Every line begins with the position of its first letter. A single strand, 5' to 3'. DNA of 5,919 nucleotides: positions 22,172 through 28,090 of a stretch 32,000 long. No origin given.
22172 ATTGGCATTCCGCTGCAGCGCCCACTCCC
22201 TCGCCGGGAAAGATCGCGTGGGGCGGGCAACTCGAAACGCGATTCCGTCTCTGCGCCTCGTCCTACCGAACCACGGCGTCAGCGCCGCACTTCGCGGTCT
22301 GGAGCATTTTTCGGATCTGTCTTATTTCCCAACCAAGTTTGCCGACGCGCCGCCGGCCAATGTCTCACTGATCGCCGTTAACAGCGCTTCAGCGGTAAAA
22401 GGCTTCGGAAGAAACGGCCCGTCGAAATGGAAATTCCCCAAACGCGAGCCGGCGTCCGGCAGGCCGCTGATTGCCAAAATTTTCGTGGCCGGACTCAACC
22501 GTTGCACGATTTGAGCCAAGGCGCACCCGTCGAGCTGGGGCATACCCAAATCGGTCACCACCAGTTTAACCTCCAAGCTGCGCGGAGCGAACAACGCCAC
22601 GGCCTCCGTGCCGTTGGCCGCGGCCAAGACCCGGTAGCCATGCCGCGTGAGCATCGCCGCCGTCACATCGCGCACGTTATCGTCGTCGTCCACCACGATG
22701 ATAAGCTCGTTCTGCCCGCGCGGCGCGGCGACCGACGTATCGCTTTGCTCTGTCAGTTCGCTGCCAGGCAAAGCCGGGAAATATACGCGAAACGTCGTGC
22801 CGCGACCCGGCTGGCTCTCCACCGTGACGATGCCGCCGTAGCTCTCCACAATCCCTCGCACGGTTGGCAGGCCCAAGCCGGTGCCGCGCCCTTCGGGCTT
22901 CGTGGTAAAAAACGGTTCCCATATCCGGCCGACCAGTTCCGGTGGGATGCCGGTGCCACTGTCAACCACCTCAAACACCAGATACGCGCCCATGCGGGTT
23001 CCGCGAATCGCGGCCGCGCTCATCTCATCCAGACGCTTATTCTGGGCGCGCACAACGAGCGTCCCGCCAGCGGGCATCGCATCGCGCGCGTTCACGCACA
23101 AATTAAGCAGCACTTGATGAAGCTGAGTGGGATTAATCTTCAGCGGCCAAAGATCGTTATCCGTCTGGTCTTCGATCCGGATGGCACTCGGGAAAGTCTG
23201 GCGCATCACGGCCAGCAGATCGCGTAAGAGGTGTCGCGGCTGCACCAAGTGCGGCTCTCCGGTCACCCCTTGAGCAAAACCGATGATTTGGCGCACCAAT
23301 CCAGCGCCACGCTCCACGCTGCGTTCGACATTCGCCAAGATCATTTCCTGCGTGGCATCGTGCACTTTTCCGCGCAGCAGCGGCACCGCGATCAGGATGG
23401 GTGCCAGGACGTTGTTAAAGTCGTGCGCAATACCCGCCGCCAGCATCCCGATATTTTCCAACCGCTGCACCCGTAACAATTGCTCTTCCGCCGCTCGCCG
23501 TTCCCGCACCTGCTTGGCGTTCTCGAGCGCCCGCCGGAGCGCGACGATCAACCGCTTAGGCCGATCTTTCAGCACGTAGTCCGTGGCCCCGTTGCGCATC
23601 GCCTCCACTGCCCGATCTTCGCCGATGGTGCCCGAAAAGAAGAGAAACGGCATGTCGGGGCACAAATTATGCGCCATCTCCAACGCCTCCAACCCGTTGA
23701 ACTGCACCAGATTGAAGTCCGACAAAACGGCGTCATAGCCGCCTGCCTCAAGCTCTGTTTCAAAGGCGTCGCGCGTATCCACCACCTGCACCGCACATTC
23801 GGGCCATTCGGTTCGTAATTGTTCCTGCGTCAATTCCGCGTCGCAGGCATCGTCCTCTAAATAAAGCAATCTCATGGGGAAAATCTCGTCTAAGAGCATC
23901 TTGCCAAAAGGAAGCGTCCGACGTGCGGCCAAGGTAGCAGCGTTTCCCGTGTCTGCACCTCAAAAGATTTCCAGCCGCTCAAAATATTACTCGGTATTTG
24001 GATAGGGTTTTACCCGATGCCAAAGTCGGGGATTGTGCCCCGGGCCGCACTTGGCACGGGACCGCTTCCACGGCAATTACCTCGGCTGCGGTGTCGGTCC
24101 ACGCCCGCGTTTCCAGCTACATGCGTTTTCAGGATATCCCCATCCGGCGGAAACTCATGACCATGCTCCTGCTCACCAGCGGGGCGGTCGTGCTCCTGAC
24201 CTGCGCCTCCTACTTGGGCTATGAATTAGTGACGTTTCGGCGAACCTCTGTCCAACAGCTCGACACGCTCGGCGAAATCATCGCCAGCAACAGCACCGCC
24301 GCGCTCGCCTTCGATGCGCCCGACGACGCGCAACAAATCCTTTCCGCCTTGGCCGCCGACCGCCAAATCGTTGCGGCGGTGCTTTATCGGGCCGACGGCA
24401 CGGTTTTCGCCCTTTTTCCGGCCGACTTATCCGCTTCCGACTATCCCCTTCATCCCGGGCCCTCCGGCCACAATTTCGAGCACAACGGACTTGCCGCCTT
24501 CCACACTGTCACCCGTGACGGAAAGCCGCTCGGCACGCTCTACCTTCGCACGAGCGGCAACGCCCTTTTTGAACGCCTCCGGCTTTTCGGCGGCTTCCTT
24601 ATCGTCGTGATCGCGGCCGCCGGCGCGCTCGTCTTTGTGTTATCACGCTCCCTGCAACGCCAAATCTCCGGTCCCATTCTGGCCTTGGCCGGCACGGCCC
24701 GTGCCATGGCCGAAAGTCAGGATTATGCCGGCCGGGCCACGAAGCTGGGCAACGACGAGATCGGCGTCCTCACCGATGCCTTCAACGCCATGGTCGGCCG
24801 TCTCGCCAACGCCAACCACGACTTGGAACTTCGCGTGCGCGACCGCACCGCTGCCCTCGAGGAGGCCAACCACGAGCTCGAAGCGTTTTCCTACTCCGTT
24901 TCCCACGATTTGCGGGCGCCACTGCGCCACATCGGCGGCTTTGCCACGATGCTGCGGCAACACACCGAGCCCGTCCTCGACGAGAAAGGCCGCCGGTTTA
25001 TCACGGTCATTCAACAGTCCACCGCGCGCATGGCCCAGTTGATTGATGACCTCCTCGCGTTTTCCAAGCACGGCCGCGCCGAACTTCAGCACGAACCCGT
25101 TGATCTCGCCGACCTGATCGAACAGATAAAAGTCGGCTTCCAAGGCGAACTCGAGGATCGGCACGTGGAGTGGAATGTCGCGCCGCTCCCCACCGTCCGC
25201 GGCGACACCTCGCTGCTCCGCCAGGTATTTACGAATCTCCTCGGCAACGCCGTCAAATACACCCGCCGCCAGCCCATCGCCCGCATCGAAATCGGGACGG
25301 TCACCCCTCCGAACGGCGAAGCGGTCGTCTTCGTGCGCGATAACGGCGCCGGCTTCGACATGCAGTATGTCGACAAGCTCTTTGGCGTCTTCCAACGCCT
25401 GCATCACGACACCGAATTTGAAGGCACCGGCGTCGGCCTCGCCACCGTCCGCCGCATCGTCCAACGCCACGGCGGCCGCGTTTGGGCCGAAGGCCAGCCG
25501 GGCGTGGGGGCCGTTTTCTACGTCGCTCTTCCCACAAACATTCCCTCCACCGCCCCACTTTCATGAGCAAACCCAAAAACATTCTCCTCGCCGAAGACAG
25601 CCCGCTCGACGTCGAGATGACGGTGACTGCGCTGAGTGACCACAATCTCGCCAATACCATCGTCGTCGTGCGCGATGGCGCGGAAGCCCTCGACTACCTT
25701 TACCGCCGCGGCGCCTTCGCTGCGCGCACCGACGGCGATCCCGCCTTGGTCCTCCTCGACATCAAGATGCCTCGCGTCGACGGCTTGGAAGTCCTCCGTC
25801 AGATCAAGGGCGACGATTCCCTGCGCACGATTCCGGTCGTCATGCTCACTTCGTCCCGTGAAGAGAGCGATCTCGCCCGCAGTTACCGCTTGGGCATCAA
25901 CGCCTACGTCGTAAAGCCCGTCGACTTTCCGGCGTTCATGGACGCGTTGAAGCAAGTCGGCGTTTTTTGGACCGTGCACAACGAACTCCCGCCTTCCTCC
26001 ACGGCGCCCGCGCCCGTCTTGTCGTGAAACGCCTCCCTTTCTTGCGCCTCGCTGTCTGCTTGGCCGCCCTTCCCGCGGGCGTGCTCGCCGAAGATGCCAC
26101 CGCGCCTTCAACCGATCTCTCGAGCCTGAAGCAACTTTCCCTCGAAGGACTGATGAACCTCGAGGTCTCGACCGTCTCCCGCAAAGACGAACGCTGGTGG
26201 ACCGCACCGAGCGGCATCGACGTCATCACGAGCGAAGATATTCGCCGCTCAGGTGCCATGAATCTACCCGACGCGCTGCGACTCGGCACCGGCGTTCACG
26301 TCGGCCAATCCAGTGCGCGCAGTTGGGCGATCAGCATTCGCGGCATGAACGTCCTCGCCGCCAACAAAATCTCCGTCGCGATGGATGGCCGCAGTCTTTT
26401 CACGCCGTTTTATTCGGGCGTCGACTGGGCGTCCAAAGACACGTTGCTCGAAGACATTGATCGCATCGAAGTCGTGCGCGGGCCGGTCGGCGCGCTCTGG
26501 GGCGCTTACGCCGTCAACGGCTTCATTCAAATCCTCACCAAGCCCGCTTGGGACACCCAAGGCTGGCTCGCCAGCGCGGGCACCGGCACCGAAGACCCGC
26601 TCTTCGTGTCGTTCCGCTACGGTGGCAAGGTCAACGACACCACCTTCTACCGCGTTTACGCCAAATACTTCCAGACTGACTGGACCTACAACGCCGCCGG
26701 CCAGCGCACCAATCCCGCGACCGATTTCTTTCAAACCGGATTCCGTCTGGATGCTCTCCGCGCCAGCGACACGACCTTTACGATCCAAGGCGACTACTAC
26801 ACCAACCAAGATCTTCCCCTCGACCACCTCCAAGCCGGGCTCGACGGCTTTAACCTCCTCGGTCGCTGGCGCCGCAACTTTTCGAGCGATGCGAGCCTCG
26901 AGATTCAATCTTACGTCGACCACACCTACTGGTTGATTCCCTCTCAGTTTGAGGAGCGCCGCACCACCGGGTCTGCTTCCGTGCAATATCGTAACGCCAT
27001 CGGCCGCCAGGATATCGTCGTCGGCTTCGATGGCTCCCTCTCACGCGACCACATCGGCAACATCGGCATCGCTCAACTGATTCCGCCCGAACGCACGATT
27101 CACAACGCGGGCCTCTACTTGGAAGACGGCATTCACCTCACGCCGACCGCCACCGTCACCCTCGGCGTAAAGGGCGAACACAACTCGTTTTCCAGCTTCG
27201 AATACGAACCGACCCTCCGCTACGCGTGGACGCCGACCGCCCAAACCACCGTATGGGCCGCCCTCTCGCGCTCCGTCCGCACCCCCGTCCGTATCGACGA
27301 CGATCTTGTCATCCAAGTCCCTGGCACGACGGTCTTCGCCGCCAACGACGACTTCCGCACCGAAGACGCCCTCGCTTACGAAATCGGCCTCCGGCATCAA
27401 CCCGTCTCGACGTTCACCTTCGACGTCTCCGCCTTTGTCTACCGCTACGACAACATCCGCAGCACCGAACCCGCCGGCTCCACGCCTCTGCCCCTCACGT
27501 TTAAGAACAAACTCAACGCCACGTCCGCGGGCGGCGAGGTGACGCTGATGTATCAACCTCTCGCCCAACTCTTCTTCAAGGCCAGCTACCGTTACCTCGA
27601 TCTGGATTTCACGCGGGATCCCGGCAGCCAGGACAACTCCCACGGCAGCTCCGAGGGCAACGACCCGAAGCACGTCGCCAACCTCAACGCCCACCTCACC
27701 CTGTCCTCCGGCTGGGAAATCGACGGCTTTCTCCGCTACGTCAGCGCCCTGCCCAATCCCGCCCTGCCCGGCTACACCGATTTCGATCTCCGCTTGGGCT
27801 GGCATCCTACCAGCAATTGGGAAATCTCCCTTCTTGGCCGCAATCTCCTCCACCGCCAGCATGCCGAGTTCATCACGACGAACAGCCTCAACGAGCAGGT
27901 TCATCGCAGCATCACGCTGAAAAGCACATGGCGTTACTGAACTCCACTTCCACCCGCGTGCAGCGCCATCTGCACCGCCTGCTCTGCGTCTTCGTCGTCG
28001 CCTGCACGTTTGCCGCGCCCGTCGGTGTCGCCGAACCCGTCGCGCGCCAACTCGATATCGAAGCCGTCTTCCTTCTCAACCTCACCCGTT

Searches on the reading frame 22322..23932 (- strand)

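Call 84: search_protein_families(library=pfam, proteins=[window:22322-23932:-], max_evalue=0.00001)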
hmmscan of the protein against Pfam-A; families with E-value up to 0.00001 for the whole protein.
window:22322-23932:- (536 aa): 2 families
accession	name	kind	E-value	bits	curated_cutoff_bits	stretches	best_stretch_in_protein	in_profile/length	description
PF00072.30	Response_reg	-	8e-30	103.7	30.2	2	411-521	1-110/111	Response regulator receiver domain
PF02518.31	HATPase_c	-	3.2e-24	86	26.4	1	267-387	2-109/111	Histidine kinase-, DNA gyrase B-, and HSP90-like ATPase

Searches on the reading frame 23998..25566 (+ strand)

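Call 84: search_protein_families(library=pfam, proteins=[window:23998-25566:+], max_evalue=0.00001)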
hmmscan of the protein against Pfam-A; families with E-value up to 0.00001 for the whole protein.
window:23998-25566:+ (522 aa): 4 families
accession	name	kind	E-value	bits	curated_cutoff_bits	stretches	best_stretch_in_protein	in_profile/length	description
PF02518.31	HATPase_c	-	4.9e-25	88.6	26.4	1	402-513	1-109/111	Histidine kinase-, DNA gyrase B-, and HSP90-like ATPase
PF17152.10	CHASE8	-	1.2e-14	54.8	27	1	81-183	2-101/102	Periplasmic sensor domain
PF00512.31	HisKA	-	3.5e-13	49.8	26.9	1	295-358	3-63/66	His Kinase A (phospho-acceptor) domain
PF00672.30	HAMP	-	3e-09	37.5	25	1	221-269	4-51/53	HAMP domain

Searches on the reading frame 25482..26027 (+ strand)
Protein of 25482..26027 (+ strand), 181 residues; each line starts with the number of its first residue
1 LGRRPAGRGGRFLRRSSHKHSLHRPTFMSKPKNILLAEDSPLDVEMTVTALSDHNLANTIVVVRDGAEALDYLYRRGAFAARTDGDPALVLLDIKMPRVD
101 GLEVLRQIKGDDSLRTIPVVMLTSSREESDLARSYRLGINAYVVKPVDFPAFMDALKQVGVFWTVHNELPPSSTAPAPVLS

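Call 84: search_protein_families(library=pfam, proteins=[window:25482-26027:+], max_evalue=0.00001)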
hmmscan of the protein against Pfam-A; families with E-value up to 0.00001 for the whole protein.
window:25482-26027:+ (181 aa): 1 family
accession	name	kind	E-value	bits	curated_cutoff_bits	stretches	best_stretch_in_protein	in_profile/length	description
PF00072.30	Response_reg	-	1.8e-19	70.4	30.2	1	34-156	1-110/111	Response regulator receiver domain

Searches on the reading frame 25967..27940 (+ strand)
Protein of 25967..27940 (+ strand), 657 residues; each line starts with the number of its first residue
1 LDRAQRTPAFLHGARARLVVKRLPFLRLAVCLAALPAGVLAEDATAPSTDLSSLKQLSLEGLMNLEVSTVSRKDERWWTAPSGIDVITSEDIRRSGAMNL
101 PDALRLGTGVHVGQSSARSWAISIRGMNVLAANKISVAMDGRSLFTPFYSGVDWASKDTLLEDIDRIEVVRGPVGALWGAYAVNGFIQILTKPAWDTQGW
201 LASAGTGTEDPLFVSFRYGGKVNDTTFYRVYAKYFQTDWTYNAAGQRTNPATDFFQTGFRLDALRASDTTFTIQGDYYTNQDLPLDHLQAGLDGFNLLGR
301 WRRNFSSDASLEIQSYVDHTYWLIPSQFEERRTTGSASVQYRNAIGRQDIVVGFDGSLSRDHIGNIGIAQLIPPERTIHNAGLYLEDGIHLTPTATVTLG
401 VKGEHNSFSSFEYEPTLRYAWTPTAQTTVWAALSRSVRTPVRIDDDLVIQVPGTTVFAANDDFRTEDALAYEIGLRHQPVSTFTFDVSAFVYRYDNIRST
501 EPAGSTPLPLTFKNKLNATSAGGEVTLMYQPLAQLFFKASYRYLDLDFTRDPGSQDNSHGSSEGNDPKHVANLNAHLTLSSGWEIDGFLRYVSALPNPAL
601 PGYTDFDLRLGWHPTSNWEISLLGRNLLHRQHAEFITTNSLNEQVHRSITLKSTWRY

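Call 84: search_protein_families(library=pfam, proteins=[window:25967-27940:+], max_evalue=0.00001)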
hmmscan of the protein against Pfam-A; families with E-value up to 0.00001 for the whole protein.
window:25967-27940:+ (657 aa): 2 families
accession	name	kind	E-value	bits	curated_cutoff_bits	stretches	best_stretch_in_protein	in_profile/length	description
PF00593.30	TonB_dep_Rec_b-barrel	-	8e-29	102.2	27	1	215-627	21-436/436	TonB dependent receptor-like, beta-barrel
PF07715.20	Plug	-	8.6e-18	65.3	23.9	1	80-185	5-106/107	TonB-dependent Receptor Plug Domain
